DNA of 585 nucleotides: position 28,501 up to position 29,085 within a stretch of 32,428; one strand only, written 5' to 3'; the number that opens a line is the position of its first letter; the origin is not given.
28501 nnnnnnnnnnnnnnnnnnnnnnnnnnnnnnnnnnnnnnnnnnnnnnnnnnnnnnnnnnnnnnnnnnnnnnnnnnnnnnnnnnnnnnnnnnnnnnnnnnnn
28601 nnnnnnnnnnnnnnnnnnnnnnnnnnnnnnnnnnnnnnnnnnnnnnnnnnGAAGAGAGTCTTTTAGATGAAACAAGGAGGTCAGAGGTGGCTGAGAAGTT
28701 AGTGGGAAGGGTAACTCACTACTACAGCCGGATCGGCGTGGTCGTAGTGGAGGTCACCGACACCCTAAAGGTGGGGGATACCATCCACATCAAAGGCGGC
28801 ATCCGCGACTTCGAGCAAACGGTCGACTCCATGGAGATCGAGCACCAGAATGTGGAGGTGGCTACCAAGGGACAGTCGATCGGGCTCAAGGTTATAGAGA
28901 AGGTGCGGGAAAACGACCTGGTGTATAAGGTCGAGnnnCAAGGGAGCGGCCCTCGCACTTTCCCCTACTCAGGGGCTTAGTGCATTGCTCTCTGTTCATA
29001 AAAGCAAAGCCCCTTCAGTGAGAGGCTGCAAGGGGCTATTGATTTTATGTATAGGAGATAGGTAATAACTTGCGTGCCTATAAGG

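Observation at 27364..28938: Four-part regulator: pseudo-receiver, GAF, Arg/Glu decapeptide repeats, EF-Tu-domain-2-like barrel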

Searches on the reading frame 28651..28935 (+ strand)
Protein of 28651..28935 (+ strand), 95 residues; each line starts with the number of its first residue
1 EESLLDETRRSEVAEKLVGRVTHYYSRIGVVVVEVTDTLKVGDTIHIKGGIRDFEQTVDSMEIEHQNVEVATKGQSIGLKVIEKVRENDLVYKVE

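Call 12: search_protein_families(library=ncbifam, proteins=[window:28651-28935:+], max_evalue=10)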
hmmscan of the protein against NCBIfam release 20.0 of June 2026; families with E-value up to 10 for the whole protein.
seq(95 aa): 2 families
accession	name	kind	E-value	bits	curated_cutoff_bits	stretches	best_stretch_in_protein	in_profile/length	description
NF008969.0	PRK12317.1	subfamily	0.001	17.8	502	1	27-82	239-294/426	elongation factor 1-alpha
NF011996.0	PRK15452.1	equivalog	0.0065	15.3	534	1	14-85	359-432/449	prephenate-dependent tRNA uridine(34) hydroxylase TrhP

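Call 13: search_protein_families(library=pfam, proteins=[window:28651-28935:+], max_evalue=10)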
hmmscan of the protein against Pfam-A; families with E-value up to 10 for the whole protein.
seq(95 aa): 6 families
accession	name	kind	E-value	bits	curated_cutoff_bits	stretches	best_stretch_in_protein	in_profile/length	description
PF16325.11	Peptidase_U32_C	-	9.1e-06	26.2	28.2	1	17-91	5-82/83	Peptidase family U32 C-terminal domain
PF03144.31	GTP_EFTU_D2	-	0.00029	21.7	30.3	1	38-81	12-58/73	Elongation factor Tu domain 2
PF20939.2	MsrA_helical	-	0.016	15.4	23.7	1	49-70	24-45/51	Selenoprotein methionine sulfoxide reductase A, helical domain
PF14542.12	Acetyltransf_CG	-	0.017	15.7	30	1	50-85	13-49/80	GCN5-related N-acetyl-transferase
PF16127.10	DUF4839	-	0.12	12.9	25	1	32-66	84-118/123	Domain of unknown function (DUF4839)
PF05008.21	V-SNARE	-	0.13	13.1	25.9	1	46-74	40-68/92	Vesicle transport v-SNARE protein N-terminus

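Call 14: find_homologous_proteins(query=window:28675-28935:+, max_evalue=0.001)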
Query seq(87 aa) (87 aa): 822 proteins with E <= 0.001 among 823 candidates; the best 120 are listed.
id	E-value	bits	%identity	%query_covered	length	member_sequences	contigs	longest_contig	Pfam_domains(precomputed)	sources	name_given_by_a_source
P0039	6.3e-44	165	99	95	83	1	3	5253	PF16325.12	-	-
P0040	1.5e-40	154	85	99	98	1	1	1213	PF16325.12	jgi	-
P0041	8.5e-39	149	87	95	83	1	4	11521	-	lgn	-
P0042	1.6e-38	148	85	93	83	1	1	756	PF16325.12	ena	-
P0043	1.8e-38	148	89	94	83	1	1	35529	PF03144.32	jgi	-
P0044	1.2e-37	145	86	95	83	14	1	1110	PF16325.12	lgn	-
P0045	2.6e-37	144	88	95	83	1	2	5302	PF16325.12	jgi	-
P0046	3.2e-37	144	87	95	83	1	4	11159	PF16325.12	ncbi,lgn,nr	ncbi:MAG TPA: hypothetical protein DCP08_08810 [Chloroflexi bacterium]|nr:hypothetical protein [Chlo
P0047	6.6e-37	143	83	95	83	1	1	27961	PF16325.12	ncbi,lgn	-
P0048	1.3e-35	139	82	95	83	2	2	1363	-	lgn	-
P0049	8.7e-33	129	77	95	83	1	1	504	PF16325.12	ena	-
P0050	1.8e-30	122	73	95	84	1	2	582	PF16325.12,PF03144.32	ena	-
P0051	1.9e-30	122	72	95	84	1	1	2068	PF16325.12,PF03144.32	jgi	-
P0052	3.0e-30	121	72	95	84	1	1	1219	PF16325.12,PF03144.32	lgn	-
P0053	3.9e-30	121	72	95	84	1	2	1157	PF16325.12,PF03144.32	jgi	-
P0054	5.5e-30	121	72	95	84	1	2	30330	PF16325.12,PF03144.32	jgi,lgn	-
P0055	5.9e-30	120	72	95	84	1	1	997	PF16325.12,PF03144.32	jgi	-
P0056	7.8e-30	120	73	95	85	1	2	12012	PF16325.12,PF03144.32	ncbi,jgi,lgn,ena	-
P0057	1.2e-29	119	72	95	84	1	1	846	PF16325.12,PF03144.32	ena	-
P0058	1.4e-29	119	71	95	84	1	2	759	PF16325.12,PF03144.32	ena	-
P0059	1.6e-28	116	72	93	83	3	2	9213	PF16325.12,PF03144.32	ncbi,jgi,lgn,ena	-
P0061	6.6e-27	111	68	92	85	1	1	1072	PF03144.32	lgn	-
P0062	7.9e-27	111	63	99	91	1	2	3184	PF03144.32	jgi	jgi:translation elongation factor EF-1alpha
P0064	1.1e-26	110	65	95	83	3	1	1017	PF03144.32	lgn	-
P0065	1.1e-26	110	67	95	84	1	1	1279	PF16325.12,PF03144.32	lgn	-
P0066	1.2e-26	110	65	95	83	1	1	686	PF03144.32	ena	-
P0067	1.7e-26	110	64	95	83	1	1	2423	PF03144.32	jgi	jgi:translation elongation factor EF-1alpha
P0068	2.0e-26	109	71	91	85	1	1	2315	PF03144.32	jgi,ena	-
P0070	2.6e-26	109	64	90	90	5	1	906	PF16325.12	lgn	-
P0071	2.9e-26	109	68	85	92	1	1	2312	PF03144.32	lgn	-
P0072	3.6e-26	108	69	93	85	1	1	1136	PF03144.32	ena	-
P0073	3.6e-26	108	69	93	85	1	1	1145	PF03144.32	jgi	-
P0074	4.3e-26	108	71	95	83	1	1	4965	PF16325.12,PF03144.32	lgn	-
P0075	5.2e-26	108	66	87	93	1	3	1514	PF03144.32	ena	-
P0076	5.2e-26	108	65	95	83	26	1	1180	PF03144.32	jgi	jgi:translation elongation factor EF-1alpha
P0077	5.8e-26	108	61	97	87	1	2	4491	PF16325.12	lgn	-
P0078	6.5e-26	108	64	95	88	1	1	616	PF03144.32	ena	-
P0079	9.5e-26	107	68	92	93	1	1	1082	PF03144.32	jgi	jgi:putative protease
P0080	1.1e-25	107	63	97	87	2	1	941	PF16325.12,PF03144.32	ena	-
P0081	1.2e-25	107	62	99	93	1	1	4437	PF03144.32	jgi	jgi:putative protease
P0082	1.5e-25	107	61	95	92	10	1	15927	PF16325.12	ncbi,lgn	ncbi:MAG: hypothetical protein QW788_00230 [Candidatus Hadarchaeales archaeon]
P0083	1.5e-25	107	65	91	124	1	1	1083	PF16325.12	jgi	jgi:hypothetical protein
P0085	2.0e-25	106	62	97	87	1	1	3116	PF03144.32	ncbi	-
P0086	2.0e-25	106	68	89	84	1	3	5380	PF03144.32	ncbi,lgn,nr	ncbi:MAG: translation elongation factor-like protein [Nitrososphaerota archaeon]|nr:hypothetical pro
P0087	2.0e-25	106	66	95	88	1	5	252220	PF03144.32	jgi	jgi:putative protease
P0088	2.3e-25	106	64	95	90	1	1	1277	PF16325.12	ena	-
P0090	2.5e-25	106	62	97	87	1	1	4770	PF03144.32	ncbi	-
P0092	3.1e-25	106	62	97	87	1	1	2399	PF03144.32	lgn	-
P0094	3.3e-25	105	63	92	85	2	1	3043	PF03144.32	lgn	-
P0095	3.3e-25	105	68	97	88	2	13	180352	PF16325.12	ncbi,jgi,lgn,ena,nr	ncbi:MAG: translation elongation factor-like protein [Candidatus Bathyarchaeia archaeon]|nr:translat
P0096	3.6e-25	105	68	89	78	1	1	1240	PF16325.12,PF03144.32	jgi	-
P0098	4.3e-25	105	61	95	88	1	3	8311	PF03144.32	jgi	jgi:putative protease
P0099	4.5e-25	105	68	92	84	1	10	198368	PF16325.12,PF03144.32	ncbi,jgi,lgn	jgi:putative protease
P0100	4.6e-25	105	62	97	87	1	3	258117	PF16325.12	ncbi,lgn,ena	-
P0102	5.0e-25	105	64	97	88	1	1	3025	PF16325.12,PF03144.32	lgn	-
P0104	5.1e-25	105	65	92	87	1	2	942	PF16325.12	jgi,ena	-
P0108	7.9e-25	104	63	92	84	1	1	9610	PF03144.32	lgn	-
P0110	8.4e-25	104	70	89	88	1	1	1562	PF16325.12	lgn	-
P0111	8.6e-25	104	62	94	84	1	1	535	PF03144.32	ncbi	-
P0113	9.5e-25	104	67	97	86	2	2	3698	PF16325.12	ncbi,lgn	ncbi:MAG: translation elongation factor-like protein [Candidatus Bathyarchaeia archaeon]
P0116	9.7e-25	104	61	92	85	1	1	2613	PF03144.32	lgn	-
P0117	9.9e-25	104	61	97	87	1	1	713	PF16325.12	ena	-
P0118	1.0e-24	104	62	94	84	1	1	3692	PF03144.32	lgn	-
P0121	1.2e-24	104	65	92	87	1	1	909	PF16325.12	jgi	jgi:putative protease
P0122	1.2e-24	104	68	89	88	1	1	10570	PF03144.32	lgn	-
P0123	1.2e-24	104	67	87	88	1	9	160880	PF03144.32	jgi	jgi:putative protease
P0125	1.4e-24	103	65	95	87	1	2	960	PF03144.32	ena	-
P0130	1.6e-24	103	64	97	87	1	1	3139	PF03144.32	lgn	-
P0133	1.7e-24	103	64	92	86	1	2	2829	PF16325.12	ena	-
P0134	1.7e-24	103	59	92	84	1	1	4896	PF16325.12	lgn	-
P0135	1.8e-24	103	58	97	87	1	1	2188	PF16325.12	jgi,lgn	jgi:putative protease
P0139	2.2e-24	103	68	92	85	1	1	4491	PF03144.32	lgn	-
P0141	2.2e-24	103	61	95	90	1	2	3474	PF16325.12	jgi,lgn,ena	-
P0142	2.3e-24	103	63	92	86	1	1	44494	PF16325.12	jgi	-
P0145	2.5e-24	103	68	89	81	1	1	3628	PF03144.32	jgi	-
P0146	2.6e-24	103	65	91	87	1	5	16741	PF03144.32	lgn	-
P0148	3.0e-24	102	65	92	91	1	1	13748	PF16325.12,PF03144.32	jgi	jgi:putative protease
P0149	3.1e-24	102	61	94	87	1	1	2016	PF03144.32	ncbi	-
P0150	3.2e-24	102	63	92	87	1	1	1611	PF03144.32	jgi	jgi:translation elongation factor EF-1alpha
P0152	3.3e-24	102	64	92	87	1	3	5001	PF03144.32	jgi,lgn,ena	-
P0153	3.4e-24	102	61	92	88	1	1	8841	PF16325.12,PF03144.32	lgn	-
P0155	3.4e-24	102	64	92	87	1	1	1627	PF16325.12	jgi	jgi:putative protease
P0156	3.5e-24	102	61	97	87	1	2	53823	PF16325.12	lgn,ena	-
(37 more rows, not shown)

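Call 16: find_encoding_contigs(protein=P0046, flank=4000, max_places=4)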
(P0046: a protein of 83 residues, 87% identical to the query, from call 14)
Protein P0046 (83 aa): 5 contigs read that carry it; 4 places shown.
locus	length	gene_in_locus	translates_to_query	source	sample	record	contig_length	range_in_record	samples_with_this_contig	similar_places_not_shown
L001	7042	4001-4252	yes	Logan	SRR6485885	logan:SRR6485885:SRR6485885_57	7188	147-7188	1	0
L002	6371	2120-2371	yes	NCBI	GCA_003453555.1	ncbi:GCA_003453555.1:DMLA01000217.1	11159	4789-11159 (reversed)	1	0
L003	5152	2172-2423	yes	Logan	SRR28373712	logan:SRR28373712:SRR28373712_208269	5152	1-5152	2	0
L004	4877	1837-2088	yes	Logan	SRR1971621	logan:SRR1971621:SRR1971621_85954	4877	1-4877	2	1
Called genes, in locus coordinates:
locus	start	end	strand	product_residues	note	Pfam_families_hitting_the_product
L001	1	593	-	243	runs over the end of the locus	PF00696:AA_kinase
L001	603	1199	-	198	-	PF00889:EF_TS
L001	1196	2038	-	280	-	PF00318:Ribosomal_S2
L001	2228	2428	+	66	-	PF03966:Trm112p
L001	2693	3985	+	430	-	PF00072:Response_reg, PF01590:GAF, PF13185:GAF_2, PF13492:GAF_3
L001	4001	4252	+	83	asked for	PF16325:Peptidase_U32_C (weak)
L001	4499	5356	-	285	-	-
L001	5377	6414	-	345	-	PF09952:AbiEi_2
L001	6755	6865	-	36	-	-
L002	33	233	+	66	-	PF03966:Trm112p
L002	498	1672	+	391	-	PF00072:Response_reg, PF01590:GAF, PF13185:GAF_2, PF13492:GAF_3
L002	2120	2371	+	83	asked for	PF16325:Peptidase_U32_C (weak)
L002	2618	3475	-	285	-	-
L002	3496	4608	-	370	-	PF09952:AbiEi_2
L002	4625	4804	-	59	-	-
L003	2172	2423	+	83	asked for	PF16325:Peptidase_U32_C (weak)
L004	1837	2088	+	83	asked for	PF16325:Peptidase_U32_C (weak)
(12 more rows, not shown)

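Call 17: find_encoding_contigs(protein=P0043, flank=4000, max_places=3)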
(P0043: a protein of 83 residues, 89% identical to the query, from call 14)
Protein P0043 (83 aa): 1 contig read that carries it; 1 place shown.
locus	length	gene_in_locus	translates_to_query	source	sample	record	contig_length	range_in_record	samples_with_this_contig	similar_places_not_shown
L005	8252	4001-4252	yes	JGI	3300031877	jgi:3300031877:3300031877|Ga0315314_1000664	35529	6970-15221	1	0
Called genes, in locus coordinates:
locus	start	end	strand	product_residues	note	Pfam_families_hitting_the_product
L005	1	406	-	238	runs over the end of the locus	PF01255:Prenyltransf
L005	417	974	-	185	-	PF01765:RRF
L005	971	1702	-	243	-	PF00696:AA_kinase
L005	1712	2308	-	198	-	PF00889:EF_TS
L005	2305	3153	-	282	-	PF00318:Ribosomal_S2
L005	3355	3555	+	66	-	PF03966:Trm112p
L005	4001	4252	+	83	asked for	PF03144:GTP_EFTU_D2 (weak)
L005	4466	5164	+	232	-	-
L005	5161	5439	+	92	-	-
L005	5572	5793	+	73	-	PF02452:PemK_toxin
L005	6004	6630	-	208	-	-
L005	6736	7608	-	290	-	PF02361:CbiQ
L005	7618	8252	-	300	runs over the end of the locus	PF07155:ECF-ribofla_trS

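Call 20: search_solved_structures(query=window:28687-28935:+, max_evalue=10, show_alignments=3)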
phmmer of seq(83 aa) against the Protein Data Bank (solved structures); distinct sequences matched with E-value up to 10: 7.
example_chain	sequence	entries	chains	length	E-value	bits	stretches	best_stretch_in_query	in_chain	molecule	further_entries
1iyu_A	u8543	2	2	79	0.31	14.8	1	26-83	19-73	DIHYDROLIPOAMIDE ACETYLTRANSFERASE COMPONENT OF PYRUVATE DEHYDROGENASE COMPLEX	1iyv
9kn6_5B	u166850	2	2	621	0.36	14.7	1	45-69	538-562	Eukaryotic translation initiation factor 5B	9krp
4ujc_AB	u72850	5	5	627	0.52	14.1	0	45-69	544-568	EIF5B | Eukaryotic translation initiation factor 5B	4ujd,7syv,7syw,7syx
7tql_1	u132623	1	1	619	0.6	13.9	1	45-69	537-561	Eukaryotic translation initiation factor 5B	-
9rce_F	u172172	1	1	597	1.2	12.9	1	24-70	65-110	Type VI secretion system tip protein VgrG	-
9dze_K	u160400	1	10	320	3.4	11.6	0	51-82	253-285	pD5-14 B component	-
9dze_A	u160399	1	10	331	4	11.3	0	51-82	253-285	pD5-14 A component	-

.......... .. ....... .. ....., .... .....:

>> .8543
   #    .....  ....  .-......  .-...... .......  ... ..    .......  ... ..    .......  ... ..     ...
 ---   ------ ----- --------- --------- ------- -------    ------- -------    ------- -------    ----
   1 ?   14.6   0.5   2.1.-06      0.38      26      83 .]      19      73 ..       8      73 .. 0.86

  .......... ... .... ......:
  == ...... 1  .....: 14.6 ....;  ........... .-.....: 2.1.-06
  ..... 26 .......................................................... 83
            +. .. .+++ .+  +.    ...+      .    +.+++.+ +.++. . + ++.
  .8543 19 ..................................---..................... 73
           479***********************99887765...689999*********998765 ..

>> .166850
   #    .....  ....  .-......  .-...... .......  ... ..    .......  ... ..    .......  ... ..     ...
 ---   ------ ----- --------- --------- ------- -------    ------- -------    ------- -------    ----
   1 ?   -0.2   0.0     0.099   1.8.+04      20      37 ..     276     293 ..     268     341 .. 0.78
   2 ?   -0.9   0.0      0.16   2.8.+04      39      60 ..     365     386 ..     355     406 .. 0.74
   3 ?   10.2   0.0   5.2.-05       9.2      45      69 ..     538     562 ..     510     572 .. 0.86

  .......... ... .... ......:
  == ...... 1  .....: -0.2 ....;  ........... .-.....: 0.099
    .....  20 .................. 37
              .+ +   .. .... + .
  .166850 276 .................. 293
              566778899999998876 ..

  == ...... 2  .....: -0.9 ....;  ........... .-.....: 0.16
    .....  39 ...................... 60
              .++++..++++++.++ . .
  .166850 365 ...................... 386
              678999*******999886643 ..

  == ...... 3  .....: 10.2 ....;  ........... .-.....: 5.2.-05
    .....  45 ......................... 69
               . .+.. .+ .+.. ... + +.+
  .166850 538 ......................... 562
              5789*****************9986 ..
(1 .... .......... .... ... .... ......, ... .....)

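Call 30: find_encoding_contigs(protein=P0054, flank=4000, max_places=2)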
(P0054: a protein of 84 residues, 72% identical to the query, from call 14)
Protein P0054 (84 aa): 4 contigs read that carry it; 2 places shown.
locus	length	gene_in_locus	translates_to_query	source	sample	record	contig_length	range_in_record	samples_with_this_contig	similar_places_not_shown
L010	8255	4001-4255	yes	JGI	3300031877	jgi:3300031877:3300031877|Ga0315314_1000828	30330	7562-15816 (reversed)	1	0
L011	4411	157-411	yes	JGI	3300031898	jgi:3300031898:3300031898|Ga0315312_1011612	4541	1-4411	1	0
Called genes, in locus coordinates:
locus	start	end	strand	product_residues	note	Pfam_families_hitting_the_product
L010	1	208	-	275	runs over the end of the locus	PF01804:Penicil_amidase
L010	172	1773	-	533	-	PF01804:Penicil_amidase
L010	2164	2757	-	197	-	PF02660:G3P_acyltransf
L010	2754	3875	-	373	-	PF04055:Radical_SAM, PF14716:HHH_8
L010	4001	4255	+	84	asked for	PF16325:Peptidase_U32_C, PF03144:GTP_EFTU_D2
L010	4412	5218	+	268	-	PF18917:LiaI-LiaF-like_TM1, PF22570:LiaF-TM, PF09922:LiaF-like_C (weak)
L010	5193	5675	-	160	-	-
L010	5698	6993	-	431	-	PF04055:Radical_SAM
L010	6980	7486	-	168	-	PF04191:PEMT, PF04140:ICMT (weak)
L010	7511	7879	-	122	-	PF24709:DUF7670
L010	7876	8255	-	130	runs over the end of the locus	PF24709:DUF7670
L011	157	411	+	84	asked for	PF16325:Peptidase_U32_C, PF03144:GTP_EFTU_D2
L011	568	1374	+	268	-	PF18917:LiaI-LiaF-like_TM1, PF22570:LiaF-TM, PF09922:LiaF-like_C (weak)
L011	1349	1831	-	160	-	-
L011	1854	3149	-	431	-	PF04055:Radical_SAM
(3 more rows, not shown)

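Call 31: find_encoding_contigs(protein=P0099, flank=4000, max_places=3)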
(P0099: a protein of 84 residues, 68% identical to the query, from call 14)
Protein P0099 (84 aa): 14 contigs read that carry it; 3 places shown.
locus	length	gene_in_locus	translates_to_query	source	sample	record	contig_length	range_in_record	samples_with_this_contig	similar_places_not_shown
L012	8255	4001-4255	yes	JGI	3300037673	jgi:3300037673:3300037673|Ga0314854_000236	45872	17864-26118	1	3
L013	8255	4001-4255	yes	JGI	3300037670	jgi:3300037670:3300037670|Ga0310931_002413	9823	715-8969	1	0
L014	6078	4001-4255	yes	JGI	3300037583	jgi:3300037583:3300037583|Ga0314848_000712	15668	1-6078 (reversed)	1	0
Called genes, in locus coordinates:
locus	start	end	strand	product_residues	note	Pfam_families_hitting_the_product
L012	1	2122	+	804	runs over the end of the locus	PF00521:DNA_topoisoIV, PF03989:DNA_gyraseA_C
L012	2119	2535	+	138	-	PF01951:Archease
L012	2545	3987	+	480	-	PF01139:RtcB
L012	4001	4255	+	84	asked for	PF16325:Peptidase_U32_C, PF03144:GTP_EFTU_D2 (weak)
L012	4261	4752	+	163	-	-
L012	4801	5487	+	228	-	PF13197:DUF4013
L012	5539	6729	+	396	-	PF08668:HDOD (weak), PF13487:HD_5, PF01966:HD, PF08668:HDOD (weak), PF13487:HD_5, PF01966:HD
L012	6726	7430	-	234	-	PF04493:Endonuclease_5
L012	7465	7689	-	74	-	PF00085:Thioredoxin, PF13098:Thioredoxin_2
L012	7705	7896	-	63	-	-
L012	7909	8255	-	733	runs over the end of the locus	PF00403:HMA, PF00122:E1-E2_ATPase, PF00702:Hydrolase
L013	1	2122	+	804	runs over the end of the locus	PF00521:DNA_topoisoIV, PF03989:DNA_gyraseA_C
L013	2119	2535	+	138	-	PF01951:Archease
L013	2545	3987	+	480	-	PF01139:RtcB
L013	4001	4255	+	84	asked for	PF16325:Peptidase_U32_C, PF03144:GTP_EFTU_D2 (weak)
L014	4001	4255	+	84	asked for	PF16325:Peptidase_U32_C, PF03144:GTP_EFTU_D2 (weak)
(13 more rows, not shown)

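Call 32: find_encoding_contigs(protein=P0095, flank=4000, max_places=3)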
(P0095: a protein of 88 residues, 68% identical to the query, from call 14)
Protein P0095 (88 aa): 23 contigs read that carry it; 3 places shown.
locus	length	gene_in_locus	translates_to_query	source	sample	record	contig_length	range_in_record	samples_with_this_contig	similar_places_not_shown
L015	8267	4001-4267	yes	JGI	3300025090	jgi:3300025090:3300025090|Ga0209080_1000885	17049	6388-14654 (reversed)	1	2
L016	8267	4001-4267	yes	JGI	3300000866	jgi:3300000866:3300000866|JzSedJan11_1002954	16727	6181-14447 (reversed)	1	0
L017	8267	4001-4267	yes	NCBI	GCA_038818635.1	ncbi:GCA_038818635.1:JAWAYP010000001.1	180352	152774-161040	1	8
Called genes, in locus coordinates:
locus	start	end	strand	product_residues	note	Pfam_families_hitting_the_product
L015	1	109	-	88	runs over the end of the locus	-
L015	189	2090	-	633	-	PF17297:PEPCK_N, PF00821:PEPCK_GTP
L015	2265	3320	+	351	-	PF01259:SAICAR_synt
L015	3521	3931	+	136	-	-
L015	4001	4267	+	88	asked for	PF16325:Peptidase_U32_C (weak)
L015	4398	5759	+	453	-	PF18195:GatD_N, PF00710:Asparaginase, PF17763:Asparaginase_C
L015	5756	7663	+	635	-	PF02934:GatB_N, PF02938:GAD, PF02637:GatB_Yqey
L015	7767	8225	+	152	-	-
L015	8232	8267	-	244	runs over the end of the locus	-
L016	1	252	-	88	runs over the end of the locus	-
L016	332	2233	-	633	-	PF17297:PEPCK_N, PF00821:PEPCK_GTP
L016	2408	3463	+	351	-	PF01259:SAICAR_synt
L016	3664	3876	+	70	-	-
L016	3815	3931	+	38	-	-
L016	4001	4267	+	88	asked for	PF16325:Peptidase_U32_C (weak)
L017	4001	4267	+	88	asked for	PF16325:Peptidase_U32_C (weak)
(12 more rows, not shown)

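Call 38: predict_structure(alignment_id=A2)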
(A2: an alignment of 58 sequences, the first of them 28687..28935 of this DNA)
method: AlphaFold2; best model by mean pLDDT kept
length: 83 residues; sequences in the alignment: 58
mean_pLDDT: 96.5   pTM: 0.85
mean pLDDT of the five models: 96.5, 96.0, 95.8, 95.8, 95.4
residues with pLDDT >= 90: 77; 70-90: 5; 50-70: 1; < 50: 0
segments of 3 or more residues with pLDDT < 50: none
pLDDT, mean of each block of 10 residues (from residue 1): 94 97 98 94 98 97 98 97 94
secondary structure, 60 per line:
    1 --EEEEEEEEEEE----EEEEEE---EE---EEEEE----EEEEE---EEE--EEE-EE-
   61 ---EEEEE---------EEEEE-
elements in order: E3-13 E18-23 E32-36 E41-45 E49-51 E54-56 E64-68 E78-82
